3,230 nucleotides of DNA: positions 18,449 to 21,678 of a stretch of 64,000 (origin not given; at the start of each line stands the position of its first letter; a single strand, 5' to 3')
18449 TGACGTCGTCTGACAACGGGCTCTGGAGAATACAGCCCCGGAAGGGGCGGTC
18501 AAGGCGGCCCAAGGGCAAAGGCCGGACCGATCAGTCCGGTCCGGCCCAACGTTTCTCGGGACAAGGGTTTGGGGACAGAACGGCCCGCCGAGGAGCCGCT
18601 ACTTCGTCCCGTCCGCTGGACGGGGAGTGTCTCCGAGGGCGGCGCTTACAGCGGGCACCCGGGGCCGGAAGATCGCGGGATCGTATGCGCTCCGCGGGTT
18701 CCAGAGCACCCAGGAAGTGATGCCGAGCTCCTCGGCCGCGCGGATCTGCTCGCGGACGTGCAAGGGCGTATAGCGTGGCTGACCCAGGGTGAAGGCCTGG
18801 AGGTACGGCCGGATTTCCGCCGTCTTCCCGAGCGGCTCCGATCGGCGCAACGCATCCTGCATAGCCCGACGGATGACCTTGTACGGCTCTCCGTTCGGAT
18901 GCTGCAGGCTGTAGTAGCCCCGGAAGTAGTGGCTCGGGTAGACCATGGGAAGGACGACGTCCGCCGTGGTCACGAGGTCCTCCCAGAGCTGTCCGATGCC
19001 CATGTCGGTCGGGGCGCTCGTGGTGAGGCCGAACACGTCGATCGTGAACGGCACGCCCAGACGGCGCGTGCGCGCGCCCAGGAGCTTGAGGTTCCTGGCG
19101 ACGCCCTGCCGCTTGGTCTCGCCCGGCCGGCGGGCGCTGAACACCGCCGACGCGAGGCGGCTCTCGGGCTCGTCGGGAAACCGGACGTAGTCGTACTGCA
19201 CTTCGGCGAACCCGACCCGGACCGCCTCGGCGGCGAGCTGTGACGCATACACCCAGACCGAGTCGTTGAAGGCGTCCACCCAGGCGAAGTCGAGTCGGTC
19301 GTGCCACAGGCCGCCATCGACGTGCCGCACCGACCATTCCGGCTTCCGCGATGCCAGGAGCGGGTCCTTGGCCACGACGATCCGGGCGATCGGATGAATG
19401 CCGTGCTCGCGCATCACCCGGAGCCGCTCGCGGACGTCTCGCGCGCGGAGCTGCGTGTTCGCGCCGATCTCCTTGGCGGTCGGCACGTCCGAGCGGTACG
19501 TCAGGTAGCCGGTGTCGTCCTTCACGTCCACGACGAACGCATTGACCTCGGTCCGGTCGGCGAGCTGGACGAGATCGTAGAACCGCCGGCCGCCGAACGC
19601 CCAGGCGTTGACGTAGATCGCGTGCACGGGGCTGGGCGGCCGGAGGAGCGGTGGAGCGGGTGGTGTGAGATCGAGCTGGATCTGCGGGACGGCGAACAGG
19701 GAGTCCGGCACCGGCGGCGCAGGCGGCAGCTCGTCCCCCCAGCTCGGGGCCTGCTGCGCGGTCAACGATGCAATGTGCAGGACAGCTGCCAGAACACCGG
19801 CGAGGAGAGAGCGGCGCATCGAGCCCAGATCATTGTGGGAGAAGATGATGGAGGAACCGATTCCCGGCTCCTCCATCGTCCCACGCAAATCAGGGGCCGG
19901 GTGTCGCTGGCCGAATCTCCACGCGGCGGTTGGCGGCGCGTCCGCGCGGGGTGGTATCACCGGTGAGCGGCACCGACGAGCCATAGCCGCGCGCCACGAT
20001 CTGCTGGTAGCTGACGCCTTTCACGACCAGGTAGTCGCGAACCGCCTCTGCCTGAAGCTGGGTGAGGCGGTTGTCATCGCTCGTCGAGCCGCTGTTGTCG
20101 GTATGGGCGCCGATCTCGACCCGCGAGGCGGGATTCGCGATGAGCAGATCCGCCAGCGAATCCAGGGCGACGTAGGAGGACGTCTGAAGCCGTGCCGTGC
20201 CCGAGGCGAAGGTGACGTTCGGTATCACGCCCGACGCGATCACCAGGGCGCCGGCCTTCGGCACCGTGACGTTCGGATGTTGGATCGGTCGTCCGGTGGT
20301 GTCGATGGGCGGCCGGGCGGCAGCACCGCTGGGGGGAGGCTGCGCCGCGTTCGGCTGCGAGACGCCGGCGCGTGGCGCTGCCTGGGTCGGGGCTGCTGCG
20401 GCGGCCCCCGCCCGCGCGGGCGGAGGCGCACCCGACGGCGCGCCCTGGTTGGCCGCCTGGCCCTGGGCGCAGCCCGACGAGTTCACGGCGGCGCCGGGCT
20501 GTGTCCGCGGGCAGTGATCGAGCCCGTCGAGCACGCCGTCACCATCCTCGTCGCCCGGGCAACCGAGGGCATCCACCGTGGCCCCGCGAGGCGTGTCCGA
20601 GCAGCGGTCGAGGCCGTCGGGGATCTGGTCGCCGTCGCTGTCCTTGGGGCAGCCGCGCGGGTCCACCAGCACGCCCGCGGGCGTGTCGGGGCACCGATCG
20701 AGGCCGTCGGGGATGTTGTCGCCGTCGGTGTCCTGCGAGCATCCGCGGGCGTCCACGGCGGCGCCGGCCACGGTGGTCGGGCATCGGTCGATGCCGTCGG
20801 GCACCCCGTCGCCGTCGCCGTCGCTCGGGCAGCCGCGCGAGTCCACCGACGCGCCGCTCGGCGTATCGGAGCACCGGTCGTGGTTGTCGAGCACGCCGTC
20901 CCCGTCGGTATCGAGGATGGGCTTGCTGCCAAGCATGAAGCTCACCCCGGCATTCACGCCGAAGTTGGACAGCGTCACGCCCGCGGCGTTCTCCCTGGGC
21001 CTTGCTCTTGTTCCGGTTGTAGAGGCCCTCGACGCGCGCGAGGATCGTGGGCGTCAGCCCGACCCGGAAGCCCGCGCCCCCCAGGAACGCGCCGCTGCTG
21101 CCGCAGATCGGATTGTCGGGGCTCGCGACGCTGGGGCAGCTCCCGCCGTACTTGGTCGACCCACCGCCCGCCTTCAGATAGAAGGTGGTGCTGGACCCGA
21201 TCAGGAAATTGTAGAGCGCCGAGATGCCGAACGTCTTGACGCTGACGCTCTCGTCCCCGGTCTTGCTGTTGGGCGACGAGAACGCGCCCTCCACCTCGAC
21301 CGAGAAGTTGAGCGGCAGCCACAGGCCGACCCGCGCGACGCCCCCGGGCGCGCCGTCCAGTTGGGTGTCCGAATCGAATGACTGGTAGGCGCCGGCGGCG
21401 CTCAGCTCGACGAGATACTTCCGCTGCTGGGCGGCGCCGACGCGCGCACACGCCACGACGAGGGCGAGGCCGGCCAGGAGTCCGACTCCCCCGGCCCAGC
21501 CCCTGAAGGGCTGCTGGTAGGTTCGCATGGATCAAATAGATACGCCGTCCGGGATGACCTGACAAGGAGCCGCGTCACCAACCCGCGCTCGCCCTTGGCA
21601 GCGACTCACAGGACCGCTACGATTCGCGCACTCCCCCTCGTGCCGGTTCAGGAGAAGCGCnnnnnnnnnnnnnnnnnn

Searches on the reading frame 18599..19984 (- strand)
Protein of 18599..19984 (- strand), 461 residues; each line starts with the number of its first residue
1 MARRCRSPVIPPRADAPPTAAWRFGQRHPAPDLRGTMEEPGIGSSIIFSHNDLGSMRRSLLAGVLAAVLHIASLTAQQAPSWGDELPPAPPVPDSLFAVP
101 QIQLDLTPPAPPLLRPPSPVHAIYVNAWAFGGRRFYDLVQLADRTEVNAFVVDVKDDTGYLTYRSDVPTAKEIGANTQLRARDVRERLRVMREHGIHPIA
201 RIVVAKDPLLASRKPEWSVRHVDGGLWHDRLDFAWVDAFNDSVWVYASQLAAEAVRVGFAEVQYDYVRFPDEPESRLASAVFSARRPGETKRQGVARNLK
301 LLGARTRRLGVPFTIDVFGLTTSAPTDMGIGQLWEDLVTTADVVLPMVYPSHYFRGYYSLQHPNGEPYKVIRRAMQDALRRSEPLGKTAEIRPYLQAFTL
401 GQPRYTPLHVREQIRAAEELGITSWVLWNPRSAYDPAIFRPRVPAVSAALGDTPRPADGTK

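Call 55: search_protein_families(library=pfam, proteins=[window:18599-19984:-], max_evalue=0.001)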
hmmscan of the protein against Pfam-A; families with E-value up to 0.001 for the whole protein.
window:18599-19984:- (461 aa): 2 families
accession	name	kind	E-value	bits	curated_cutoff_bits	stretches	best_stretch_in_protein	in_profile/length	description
PF13200.12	DUF4015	-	1.5e-93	313.8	27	1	122-434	1-313/313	Putative glycosyl hydrolase domain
PF14871.12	GHL6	-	2.3e-07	31.5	35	1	137-226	4-88/132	Hypothetical glycosyl hydrolase 6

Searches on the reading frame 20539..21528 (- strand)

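Call 55: search_protein_families(library=pfam, proteins=[window:20539-21528:-], max_evalue=0.001)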
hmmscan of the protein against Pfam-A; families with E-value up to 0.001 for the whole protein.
window:20539-21528:- (329 aa): 1 family
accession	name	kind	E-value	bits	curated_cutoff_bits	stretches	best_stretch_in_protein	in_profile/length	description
PF13505.12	OMP_b-brl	-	2.8e-08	34.6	28.7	1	21-170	4-152/175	Outer membrane protein beta-barrel domain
